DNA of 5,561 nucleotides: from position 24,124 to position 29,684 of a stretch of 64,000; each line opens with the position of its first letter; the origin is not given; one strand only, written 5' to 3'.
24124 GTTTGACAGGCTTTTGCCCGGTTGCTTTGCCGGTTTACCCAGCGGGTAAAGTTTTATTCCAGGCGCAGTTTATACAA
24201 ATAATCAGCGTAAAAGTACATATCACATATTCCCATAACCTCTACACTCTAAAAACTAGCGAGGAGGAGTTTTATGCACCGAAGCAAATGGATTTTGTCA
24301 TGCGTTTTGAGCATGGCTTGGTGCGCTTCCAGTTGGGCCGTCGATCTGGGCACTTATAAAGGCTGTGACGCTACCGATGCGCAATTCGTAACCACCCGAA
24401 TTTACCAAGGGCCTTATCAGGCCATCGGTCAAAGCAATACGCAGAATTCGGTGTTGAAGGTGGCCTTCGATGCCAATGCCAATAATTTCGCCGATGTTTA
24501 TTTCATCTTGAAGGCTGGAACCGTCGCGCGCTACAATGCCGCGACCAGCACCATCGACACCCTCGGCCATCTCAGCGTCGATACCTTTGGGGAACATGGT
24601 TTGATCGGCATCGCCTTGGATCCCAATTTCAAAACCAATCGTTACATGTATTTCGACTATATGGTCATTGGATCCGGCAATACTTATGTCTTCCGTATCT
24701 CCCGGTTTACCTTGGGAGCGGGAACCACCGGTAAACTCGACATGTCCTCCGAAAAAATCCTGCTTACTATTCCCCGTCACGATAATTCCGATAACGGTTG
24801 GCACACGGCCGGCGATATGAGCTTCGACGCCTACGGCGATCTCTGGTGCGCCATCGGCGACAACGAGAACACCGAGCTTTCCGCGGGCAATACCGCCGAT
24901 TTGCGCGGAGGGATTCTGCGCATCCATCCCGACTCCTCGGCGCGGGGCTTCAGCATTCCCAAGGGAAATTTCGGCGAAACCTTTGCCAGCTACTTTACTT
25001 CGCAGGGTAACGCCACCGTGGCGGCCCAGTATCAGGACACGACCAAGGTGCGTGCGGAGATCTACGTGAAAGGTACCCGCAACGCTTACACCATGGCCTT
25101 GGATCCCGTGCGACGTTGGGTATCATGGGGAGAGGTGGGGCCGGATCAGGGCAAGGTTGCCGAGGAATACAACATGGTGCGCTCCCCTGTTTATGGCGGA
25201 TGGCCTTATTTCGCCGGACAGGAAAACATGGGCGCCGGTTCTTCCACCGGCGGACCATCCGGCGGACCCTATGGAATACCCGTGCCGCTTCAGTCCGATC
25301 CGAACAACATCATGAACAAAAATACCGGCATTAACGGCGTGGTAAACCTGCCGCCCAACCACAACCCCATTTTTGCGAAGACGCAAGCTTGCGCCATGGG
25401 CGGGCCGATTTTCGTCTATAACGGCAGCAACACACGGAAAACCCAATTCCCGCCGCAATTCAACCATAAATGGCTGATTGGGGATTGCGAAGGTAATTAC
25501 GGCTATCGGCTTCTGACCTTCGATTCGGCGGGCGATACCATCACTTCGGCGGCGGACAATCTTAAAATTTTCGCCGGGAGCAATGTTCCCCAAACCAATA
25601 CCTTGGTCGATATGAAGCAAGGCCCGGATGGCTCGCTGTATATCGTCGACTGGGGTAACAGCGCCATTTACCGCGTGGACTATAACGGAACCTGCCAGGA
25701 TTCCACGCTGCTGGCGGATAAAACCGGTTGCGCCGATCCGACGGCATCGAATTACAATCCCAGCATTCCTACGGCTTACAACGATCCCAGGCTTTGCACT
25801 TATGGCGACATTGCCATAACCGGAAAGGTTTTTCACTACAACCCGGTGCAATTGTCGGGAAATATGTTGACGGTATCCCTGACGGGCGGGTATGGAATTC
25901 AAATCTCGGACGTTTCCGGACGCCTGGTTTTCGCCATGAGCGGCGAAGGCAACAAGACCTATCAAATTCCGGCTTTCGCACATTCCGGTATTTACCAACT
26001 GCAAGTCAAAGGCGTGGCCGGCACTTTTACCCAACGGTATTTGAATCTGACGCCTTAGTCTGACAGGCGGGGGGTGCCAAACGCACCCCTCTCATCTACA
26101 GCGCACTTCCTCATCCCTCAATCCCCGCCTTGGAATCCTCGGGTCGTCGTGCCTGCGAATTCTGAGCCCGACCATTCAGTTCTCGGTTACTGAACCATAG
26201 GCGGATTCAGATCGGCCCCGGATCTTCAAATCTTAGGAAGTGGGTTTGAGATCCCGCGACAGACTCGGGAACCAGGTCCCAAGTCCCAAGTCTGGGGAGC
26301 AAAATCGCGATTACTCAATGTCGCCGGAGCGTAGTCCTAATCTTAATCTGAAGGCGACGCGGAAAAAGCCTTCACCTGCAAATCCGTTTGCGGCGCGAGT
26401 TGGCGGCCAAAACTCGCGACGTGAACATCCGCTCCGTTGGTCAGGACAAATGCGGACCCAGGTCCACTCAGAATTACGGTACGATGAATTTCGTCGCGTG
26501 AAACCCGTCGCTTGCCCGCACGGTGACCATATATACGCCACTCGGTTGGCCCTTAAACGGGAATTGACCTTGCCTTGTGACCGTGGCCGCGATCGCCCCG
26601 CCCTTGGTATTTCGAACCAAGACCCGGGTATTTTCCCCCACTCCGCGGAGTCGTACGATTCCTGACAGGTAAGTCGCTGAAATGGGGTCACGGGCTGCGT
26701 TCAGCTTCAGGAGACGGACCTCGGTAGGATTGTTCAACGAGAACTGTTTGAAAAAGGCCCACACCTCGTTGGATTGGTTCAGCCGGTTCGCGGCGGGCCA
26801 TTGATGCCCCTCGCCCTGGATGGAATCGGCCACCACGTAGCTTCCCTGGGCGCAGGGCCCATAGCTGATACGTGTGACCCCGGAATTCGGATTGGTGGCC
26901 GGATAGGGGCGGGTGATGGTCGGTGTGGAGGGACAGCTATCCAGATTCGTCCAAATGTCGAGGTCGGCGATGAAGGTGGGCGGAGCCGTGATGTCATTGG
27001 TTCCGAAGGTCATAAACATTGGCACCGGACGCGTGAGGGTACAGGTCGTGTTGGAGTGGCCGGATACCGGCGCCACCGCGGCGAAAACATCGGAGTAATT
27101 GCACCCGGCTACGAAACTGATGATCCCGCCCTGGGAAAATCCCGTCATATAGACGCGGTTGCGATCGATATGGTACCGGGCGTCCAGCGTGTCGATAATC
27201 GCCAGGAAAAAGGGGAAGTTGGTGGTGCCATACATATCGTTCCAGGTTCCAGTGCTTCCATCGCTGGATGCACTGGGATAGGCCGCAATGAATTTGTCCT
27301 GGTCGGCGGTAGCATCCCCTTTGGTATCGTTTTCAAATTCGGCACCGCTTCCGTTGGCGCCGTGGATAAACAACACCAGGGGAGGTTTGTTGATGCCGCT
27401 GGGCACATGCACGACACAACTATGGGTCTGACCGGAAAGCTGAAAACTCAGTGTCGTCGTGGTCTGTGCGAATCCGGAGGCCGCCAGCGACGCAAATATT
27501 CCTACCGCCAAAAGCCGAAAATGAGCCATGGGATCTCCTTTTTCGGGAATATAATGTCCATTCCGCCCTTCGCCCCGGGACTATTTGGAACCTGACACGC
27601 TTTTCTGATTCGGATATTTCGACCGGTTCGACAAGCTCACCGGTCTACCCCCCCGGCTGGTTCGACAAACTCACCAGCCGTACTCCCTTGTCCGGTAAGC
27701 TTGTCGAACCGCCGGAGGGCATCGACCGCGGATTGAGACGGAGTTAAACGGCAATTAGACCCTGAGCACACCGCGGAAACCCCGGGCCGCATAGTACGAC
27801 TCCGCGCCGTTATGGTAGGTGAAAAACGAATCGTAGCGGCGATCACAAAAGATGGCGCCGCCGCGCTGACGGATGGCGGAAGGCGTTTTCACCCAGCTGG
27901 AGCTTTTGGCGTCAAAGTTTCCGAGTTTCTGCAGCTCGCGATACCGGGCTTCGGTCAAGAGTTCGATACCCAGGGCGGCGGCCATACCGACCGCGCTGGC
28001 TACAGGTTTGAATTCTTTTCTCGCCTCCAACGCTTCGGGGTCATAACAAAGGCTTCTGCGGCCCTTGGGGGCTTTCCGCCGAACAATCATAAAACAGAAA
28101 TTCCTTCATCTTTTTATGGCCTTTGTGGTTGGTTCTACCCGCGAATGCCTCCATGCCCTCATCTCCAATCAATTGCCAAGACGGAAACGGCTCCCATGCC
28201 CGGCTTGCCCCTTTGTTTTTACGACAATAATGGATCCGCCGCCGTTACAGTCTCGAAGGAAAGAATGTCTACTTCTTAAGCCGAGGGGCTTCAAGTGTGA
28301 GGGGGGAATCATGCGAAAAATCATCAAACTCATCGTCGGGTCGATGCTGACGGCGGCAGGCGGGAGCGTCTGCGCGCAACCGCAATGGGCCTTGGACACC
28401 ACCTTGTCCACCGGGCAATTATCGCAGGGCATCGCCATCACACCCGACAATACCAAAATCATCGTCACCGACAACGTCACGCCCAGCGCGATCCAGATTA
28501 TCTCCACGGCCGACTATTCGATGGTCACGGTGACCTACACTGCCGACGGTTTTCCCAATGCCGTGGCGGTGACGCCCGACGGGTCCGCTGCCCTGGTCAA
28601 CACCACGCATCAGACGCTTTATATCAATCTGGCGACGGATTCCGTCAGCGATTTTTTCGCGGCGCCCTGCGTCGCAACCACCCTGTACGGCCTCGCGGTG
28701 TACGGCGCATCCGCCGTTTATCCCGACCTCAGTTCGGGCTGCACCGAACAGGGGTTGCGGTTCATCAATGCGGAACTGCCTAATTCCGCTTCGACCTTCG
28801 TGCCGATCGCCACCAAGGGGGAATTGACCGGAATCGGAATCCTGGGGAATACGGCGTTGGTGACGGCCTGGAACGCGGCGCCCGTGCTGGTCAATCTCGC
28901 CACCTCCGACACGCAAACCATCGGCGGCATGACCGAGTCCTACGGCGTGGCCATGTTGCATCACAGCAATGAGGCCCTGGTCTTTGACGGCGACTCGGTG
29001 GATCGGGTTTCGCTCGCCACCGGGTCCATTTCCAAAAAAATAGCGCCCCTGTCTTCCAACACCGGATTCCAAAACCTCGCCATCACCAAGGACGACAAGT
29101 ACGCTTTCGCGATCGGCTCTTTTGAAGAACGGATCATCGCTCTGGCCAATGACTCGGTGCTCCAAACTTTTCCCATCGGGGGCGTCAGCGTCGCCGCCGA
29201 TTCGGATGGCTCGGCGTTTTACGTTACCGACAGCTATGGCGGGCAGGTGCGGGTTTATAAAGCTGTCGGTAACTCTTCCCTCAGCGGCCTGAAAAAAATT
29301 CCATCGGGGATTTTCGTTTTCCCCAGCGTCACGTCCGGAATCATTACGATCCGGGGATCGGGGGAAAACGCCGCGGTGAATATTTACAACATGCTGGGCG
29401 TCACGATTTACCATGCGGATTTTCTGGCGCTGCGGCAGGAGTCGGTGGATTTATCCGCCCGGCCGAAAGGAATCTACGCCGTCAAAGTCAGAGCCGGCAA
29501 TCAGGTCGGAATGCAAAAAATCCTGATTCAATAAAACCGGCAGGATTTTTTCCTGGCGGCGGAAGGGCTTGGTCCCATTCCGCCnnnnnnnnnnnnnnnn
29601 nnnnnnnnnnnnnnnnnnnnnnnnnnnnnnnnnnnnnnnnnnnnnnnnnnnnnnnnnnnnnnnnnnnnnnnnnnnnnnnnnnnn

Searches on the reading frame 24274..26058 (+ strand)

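Call 15: search_protein_families(library=pfam, proteins=[window:24274-26058:+], max_evalue=0.001)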
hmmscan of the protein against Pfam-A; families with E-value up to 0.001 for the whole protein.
window:24274-26058:+ (594 aa): 2 families
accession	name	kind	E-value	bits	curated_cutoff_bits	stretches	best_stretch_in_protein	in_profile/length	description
PF07995.17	GSDH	-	7.9e-22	78.4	25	1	80-318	20-228/332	Glucose / Sorbosone dehydrogenase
PF23500.1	DUF7133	-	3.8e-05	23.6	27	0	388-465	275-352/385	Domain of unknown function (DUF7133)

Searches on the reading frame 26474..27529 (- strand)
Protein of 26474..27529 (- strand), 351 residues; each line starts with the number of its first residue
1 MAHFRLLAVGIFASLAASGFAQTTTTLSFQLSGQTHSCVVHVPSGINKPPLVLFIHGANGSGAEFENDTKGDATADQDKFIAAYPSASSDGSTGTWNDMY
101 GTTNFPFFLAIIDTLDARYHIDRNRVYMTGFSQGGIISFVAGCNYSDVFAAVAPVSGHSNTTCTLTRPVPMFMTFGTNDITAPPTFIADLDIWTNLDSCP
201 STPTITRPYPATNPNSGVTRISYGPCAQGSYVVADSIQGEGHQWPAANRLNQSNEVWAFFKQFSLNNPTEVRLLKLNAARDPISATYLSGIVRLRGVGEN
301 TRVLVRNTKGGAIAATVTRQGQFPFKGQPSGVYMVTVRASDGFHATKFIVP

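Call 15: search_protein_families(library=pfam, proteins=[window:26474-27529:-], max_evalue=0.001)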
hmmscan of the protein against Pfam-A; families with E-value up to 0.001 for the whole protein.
window:26474-27529:- (351 aa): 5 families
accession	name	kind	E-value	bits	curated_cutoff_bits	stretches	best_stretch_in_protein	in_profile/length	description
PF10503.15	Esterase_PHB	-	1.3e-07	31.5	23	1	45-157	12-130/219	Esterase PHB depolymerase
PF00561.26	Abhydrolase_1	-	6.5e-07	29.7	25.8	1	50-160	1-103/245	alpha/beta hydrolase fold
PF00326.27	Peptidase_S9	-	6.7e-07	29.4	22.6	1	96-167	36-107/213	Prolyl oligopeptidase family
PF02230.22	Abhydrolase_2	-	7.9e-06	26.3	23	1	114-183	93-171/217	Phospholipase/Carboxylesterase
PF00756.26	Esterase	-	4.1e-05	23.9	22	1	111-172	102-154/251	Putative esterase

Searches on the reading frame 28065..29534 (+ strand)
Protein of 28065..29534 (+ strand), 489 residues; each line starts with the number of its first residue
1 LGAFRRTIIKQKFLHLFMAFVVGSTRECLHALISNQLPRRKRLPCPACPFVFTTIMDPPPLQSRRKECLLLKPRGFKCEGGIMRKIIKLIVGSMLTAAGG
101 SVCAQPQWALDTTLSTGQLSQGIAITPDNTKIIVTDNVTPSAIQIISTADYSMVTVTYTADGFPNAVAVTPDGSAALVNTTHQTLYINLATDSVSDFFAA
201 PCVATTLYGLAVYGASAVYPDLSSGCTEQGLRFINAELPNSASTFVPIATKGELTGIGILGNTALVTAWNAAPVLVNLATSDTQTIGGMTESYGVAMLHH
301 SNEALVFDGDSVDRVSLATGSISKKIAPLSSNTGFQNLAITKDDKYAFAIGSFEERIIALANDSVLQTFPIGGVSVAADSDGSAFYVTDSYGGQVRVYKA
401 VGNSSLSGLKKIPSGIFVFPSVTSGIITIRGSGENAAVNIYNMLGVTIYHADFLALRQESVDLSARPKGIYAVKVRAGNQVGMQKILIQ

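Call 42: search_protein_families(library=pfam, proteins=[window:28065-29534:+], max_evalue=0.0001)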
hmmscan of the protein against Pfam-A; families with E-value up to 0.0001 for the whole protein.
window:28065-29534:+ (489 aa): 1 family
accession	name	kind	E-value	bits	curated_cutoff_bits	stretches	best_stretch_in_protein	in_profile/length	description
PF18962.6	Por_Secre_tail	-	2.5e-08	34.5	27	1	418-488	1-75/75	Secretion system C-terminal sorting domain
